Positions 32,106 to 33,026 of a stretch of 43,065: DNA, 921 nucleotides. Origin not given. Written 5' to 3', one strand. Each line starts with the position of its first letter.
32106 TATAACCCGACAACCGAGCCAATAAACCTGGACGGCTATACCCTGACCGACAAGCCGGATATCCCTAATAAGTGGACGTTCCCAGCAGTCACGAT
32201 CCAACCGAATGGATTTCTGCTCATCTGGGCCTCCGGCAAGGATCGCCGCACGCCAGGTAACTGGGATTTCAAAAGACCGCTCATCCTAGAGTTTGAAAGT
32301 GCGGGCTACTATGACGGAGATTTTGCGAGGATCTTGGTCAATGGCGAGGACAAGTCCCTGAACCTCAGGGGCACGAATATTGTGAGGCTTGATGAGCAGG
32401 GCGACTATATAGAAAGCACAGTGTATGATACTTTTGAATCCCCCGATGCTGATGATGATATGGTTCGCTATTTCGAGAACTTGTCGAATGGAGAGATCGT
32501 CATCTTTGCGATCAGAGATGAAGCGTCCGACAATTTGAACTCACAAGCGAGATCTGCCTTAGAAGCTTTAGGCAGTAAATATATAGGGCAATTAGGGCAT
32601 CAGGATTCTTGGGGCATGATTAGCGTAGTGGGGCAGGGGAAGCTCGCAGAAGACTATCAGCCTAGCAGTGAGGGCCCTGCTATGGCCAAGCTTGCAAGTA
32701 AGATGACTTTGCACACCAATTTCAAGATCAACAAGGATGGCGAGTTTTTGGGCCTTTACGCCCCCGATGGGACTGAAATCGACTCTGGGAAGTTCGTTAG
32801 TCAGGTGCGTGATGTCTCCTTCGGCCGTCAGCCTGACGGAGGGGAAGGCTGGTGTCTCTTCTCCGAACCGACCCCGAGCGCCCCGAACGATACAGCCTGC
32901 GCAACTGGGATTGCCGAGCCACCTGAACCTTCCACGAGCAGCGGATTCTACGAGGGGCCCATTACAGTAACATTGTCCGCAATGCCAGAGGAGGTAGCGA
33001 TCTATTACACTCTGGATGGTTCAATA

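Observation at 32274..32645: FAM3/ILEI (GG-type) domain nested inside the lamin-tail domain of the CotH protein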

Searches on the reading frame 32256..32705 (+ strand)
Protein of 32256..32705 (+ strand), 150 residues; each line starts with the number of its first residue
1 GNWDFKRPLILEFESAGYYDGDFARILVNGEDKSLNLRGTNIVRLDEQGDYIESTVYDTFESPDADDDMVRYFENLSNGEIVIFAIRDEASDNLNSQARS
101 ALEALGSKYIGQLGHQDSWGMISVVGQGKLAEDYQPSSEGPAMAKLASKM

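Call 3: search_protein_families(library=pfam, proteins=[window:32274-32645:+], max_evalue=1)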
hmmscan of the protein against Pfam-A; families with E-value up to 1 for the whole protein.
window:32274-32645:+ (124 aa): 1 family
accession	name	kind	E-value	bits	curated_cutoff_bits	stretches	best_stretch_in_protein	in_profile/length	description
PF15711.10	ILEI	-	2.4e-22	79.7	27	1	32-121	1-90/90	Interleukin-like EMT inducer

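Call 4: search_protein_families(library=ncbifam, proteins=[window:32274-32645:+], max_evalue=1)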
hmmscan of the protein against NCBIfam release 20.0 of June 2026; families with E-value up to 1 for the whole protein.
window:32274-32645:+ (124 aa): 0 families

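Call 6: search_protein_families(library=pfam, proteins=[window:32256-32705:+], max_evalue=10)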
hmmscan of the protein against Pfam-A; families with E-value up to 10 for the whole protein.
seq(150 aa): 1 family
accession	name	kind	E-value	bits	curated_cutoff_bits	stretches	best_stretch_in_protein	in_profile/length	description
PF15711.10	ILEI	-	4.1e-22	78.9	27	1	38-127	1-90/90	Interleukin-like EMT inducer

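Call 7: search_solved_structures(query=window:32256-32705:+, max_evalue=1, show_alignments=3)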
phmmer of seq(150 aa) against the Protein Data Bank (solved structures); distinct sequences matched with E-value up to 1: 8.
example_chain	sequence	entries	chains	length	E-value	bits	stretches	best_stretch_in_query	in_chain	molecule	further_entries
5ggj_A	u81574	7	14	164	1.3e-09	41.6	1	36-135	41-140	Protein O-linked-mannose beta-1,2-N-acetylglucosaminyltransferase 1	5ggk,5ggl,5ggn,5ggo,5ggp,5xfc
5ggf_A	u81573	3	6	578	1.6e-08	38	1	36-134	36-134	Protein O-linked-mannose beta-1,2-N-acetylglucosaminyltransferase 1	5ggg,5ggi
2yop_A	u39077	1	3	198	3.6e-08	36.9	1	30-126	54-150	PROTEIN FAM3B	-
2yoq_A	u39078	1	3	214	4.3e-08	36.6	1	30-126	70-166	PROTEIN FAM3B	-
7ecq_A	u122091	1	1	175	1.4e-05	28.5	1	38-126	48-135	Protein FAM3A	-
5lc3_A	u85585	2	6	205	1.8e-05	28.1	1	27-122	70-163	Protein FAM3C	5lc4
5lc2_A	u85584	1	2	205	5.6e-05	26.5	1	27-122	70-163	Protein FAM3C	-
8c6i_A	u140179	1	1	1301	0.00033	24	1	38-130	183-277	Cell surface hyaluronidase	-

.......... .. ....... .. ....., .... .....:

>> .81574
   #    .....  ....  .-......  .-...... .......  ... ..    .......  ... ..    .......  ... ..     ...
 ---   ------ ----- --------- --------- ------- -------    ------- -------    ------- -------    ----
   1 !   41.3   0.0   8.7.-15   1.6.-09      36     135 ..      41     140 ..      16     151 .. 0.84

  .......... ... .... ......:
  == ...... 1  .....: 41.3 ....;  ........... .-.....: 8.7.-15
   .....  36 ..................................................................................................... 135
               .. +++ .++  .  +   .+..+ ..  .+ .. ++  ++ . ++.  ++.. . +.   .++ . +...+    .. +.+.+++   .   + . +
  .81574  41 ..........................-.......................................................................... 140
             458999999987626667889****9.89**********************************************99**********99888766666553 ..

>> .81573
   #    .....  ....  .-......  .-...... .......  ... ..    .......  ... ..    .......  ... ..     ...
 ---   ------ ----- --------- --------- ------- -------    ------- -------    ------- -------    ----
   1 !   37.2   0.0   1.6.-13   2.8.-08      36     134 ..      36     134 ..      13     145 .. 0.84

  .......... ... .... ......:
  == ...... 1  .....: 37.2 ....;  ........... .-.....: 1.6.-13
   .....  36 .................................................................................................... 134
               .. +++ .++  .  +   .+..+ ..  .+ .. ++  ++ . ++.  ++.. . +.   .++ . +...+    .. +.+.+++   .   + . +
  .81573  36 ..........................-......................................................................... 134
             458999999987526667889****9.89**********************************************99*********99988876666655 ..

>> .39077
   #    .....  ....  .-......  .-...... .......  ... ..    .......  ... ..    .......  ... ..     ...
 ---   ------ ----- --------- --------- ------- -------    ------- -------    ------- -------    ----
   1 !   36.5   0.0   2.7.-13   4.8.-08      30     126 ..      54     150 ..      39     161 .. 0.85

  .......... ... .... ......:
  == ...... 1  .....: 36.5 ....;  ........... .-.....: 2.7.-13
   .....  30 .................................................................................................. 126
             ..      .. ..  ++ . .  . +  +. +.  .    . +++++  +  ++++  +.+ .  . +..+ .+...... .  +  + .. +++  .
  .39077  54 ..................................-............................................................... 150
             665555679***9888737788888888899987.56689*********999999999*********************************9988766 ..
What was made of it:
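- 32256..32705 (+): Inserted GG-type (ILEI/FAM3/POMGnT1-stem) domain with its two linkers (aa 121-270; folded core about aa 128-267). Equivalents of the POMGnT1 sugar triad are R158, D208 and Q236. PDB phmmer 1.3e-9 (call 7).
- Checked: phmmer against PDB with the insert hits the POMGnT1 stem (1.3e-9), FAM3B (3.6e-8), FAM3A, FAM3C (1.8e-5) and TMEM2 (call 7).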

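Call 14: find_homologous_proteins(query=window:32256-32705:+, max_evalue=0.001)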
Query window:32256-32705:+: 14 candidates shared short words with the query, none scored E <= 0.001.
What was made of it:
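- Tried and rejected: The word-index homologue search with the insert alone found nothing (call 14).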

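Call 22: search_protein_representatives(protein=window:32256-32705:+)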
Query: 150 residues. Proteins with E-value up to 0.001 (for the whole library): 1086; up to 1e-10: 277; up to 1e-30: 56. The best 150 are listed.
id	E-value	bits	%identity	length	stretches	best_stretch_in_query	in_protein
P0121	1.1e-90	317.5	35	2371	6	13-145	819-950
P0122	4.6e-81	286.3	35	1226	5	13-143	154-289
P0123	7.6e-68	243.4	36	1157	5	11-134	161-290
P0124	2.2e-67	242.0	35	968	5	11-129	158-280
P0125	1.8e-64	232.5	34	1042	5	14-130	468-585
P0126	3.3e-64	231.6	34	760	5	13-129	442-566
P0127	5.2e-62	224.5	32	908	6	14-126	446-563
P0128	2.6e-58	212.5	33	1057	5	12-129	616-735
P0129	1.4e-57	210.1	32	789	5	11-126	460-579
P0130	2.3e-57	209.5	34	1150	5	11-127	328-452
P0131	2.9e-56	205.9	35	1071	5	11-126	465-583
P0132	2.5e-52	193.1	35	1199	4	14-137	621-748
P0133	7.7e-49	181.8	32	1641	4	14-144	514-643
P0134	6.8e-47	175.5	30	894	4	11-143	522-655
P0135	2.1e-46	173.9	33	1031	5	37-129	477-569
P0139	6.6e-44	165.8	40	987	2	6-144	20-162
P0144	9.0e-39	149.2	37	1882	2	2-140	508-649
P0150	3.1e-36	140.9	39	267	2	11-126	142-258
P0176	8.9e-31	123.2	47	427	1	9-142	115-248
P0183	2.7e-28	115.2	43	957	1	10-145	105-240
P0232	2.0e-18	83.2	36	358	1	8-146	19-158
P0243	5.2e-17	78.6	39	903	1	7-139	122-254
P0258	7.1e-16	74.9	37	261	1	9-141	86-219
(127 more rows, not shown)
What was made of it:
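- Tried and rejected: The exhaustive representative search was needed instead (call 22).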

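Call 25: search_protein_families(library=pfam, proteins=[P0243, P0183, P0232, P0258, P0176, P0121, P0122, P0139, P0144, P0150], max_evalue=0.001)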
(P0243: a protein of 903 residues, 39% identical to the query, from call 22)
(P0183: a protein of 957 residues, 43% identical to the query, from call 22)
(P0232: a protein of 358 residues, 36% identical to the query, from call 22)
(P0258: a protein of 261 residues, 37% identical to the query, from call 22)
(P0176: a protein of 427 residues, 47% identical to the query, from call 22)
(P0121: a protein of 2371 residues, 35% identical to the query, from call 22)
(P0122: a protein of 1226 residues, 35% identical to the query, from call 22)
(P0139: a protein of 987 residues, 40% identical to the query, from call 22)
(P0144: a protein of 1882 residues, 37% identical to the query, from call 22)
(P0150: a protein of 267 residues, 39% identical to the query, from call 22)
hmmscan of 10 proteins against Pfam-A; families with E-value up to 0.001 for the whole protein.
P0243 (903 aa): 5 families
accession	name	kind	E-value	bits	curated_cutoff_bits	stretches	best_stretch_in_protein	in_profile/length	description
PF08757.17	CotH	-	1.1e-39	137.3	23.8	1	482-808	1-321/322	CotH kinase protein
PF15711.10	ILEI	-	2.2e-16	60.6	27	1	154-242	2-89/90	Interleukin-like EMT inducer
PF00932.25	LTD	-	5.1e-15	56.2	34.3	1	33-149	2-103/109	Lamin Tail Domain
PF13290.12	CHB_HEX_C_1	-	9.3e-14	51.6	22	1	343-407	2-67/67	Chitobiase/beta-hexosaminidase C-terminal domain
PF13287.12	Fn3_assoc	-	5.4e-10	39.7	23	1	360-410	9-59/59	Fn3 associated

P0183 (957 aa): 8 families
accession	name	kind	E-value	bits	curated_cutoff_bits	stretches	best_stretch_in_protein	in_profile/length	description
PF08757.17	CotH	-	1.8e-44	153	23.8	1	459-764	1-320/322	CotH kinase protein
PF15711.10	ILEI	-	4.9e-23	81.9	27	1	133-221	1-89/90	Interleukin-like EMT inducer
PF00932.25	LTD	-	1.4e-14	54.9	34.3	1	19-111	5-74/109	Lamin Tail Domain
PF13287.12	Fn3_assoc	-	5.5e-12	46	23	1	331-390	1-59/59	Fn3 associated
PF13290.12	CHB_HEX_C_1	-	2.2e-11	44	22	1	327-387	8-67/67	Chitobiase/beta-hexosaminidase C-terminal domain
PF18962.6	Por_Secre_tail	-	6.5e-08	33.2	27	1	875-953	2-73/75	Secretion system C-terminal sorting domain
PF13860.13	FlgD_ig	-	1.2e-07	32.1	27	1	893-944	23-75/79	FlgD Ig-like domain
PF13585.12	CHU_C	-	0.00014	22.3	27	1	892-951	26-79/86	CHU_C Type IX secretion signal domain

P0232 (358 aa): 3 families
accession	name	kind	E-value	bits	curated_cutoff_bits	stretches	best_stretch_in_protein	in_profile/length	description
PF15711.10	ILEI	-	9e-16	58.6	27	1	50-138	2-89/90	Interleukin-like EMT inducer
PF13290.12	CHB_HEX_C_1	-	1.2e-15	57.6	22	1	239-303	2-67/67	Chitobiase/beta-hexosaminidase C-terminal domain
PF13287.12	Fn3_assoc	-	2.3e-11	44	23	1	255-306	8-59/59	Fn3 associated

P0258 (261 aa): 2 families
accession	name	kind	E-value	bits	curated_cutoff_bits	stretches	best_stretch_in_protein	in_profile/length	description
PF15711.10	ILEI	-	5.6e-15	56.1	27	1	116-204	2-89/90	Interleukin-like EMT inducer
PF00932.25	LTD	-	8.8e-11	42.6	34.3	1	2-111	9-103/109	Lamin Tail Domain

P0176 (427 aa): 2 families
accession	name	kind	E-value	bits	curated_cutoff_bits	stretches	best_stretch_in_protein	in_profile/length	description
PF15711.10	ILEI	-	1.4e-23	83.7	27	1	144-232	1-89/90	Interleukin-like EMT inducer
PF13385.13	Laminin_G_3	-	7.4e-19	68.8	27.6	1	280-422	9-151/151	Concanavalin A-like lectin/glucanases superfamily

P0121 (2371 aa): 2 families
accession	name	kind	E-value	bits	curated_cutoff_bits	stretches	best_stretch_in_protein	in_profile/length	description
PF15711.10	ILEI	-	2.4e-128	419.4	27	6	57-143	1-89/90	Interleukin-like EMT inducer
PF01757.29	Acyl_transf_3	-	8.5e-15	55.1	31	1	1588-1937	6-322/326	Acyltransferase domain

P0122 (1226 aa): 1 family
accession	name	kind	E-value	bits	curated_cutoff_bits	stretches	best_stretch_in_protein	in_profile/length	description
PF15711.10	ILEI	-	5.6e-128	418.2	27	5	181-271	1-90/90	Interleukin-like EMT inducer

P0139 (987 aa): 3 families
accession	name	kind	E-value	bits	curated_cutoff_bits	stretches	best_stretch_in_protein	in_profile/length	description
PF01364.23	Peptidase_C25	-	4.3e-80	270.2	23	1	220-571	1-374/374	Peptidase family C25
PF15711.10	ILEI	-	4.4e-48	162.2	27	2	53-143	1-90/90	Interleukin-like EMT inducer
PF07705.17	CARDB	-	2.8e-08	34.3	22.7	1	595-684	16-100/101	CARDB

P0144 (1882 aa): 5 families
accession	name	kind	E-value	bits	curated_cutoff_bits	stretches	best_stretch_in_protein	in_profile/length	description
PF01364.23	Peptidase_C25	-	1.2e-83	281.9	23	1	707-1058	1-374/374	Peptidase family C25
PF15711.10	ILEI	-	5.9e-53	177.8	27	2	544-634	1-90/90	Interleukin-like EMT inducer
PF07705.17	CARDB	-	9.2e-16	58.3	22.7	1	1559-1667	2-100/101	CARDB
PF13860.13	FlgD_ig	-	2.2e-11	44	27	1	1801-1868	10-78/79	FlgD Ig-like domain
PF18962.6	Por_Secre_tail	-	0.00083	20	27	0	1795-1870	2-69/75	Secretion system C-terminal sorting domain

P0150 (267 aa): 1 family
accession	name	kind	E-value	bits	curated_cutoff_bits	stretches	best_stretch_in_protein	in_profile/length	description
PF15711.10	ILEI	-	1.2e-50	170.4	27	2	169-259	1-90/90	Interleukin-like EMT inducer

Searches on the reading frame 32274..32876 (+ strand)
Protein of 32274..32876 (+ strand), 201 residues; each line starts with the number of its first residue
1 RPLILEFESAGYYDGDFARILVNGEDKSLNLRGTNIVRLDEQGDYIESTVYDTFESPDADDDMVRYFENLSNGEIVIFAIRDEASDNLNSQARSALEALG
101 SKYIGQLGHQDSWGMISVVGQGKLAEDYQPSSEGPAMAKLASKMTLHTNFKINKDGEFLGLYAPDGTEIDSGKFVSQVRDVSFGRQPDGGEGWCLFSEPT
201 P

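Call 37: find_related_loci(query=A4, collection=genome_contigs, flank=8000)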
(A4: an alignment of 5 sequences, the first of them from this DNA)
Query A4 (201 aa) in genome_contigs; peptide patterns used: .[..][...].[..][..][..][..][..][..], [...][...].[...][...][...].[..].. (x = any residue, [..] = any of these).
56 stretches matched a pattern; 6 encode a relative of the query (tblastn E <= 1e-3); 6 distinct loci.
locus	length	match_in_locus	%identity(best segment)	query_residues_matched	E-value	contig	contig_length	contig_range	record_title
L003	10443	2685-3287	78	1-201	5e-107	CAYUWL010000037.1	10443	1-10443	MAG TPA_asm: uncultured Thermotogaceae bacterium isolate binchicken_co19_556 genome assembly, contig: NODE_10962_length_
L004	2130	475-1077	77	1-201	2e-110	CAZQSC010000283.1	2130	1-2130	MAG TPA_asm: uncultured bacterium isolate SRP338002_co1_79 genome assembly, contig: NODE_47818_length_2130_cov_4.250602,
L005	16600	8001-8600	68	2-201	1e-91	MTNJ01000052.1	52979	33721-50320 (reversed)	MAG: Candidatus Acetothermia bacterium JdFR-48 JGI24019J35510_1000174, whole genome shotgun sequence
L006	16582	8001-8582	41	5-201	3e-49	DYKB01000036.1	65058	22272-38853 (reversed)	MAG TPA_asm: Caldithrix sp. isolate SulCav_AS07-7_41_26 SulCav_AS07_7_336_length_65058_cov_15_196499, whole genome shotg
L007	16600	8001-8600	37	2-201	5e-40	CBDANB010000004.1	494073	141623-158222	MAG: Vicinamibacterales bacterium isolate e7e54c47-8cb3-4bb4-a26e-21fc1c968279 genome assembly, contig: contig_4, whole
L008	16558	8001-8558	34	2-187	3e-32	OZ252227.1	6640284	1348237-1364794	MAG: Vicinamibacterales bacterium isolate cd9bc89c-c98a-4b3d-bcbe-5a790f0e95a9 genome assembly, chromosome: 1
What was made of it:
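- Tried and rejected: The record title says Vicinamibacterales (call 37), so that reading was dropped.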

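Call 66: find_related_loci(query=A4, collection=metagenome_contigs, flank=6000)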
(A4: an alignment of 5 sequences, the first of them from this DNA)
Query A4 (201 aa) in metagenome_contigs; peptide patterns used: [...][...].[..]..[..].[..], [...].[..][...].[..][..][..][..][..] (x = any residue, [..] = any of these).
110 stretches matched a pattern; 7 encode a relative of the query (tblastn E <= 1e-3); 7 distinct loci.
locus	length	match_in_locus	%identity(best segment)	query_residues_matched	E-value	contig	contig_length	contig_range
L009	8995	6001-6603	96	1-201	4e-130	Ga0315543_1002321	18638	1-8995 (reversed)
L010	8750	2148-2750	96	1-201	4e-129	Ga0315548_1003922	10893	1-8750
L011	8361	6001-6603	91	1-201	5e-122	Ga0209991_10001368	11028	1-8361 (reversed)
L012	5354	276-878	88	1-201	6e-118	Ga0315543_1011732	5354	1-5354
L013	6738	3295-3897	77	1-201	2e-105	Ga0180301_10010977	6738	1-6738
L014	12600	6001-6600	68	2-201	8e-92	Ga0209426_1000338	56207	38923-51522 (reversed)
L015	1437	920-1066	51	76-130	3e-13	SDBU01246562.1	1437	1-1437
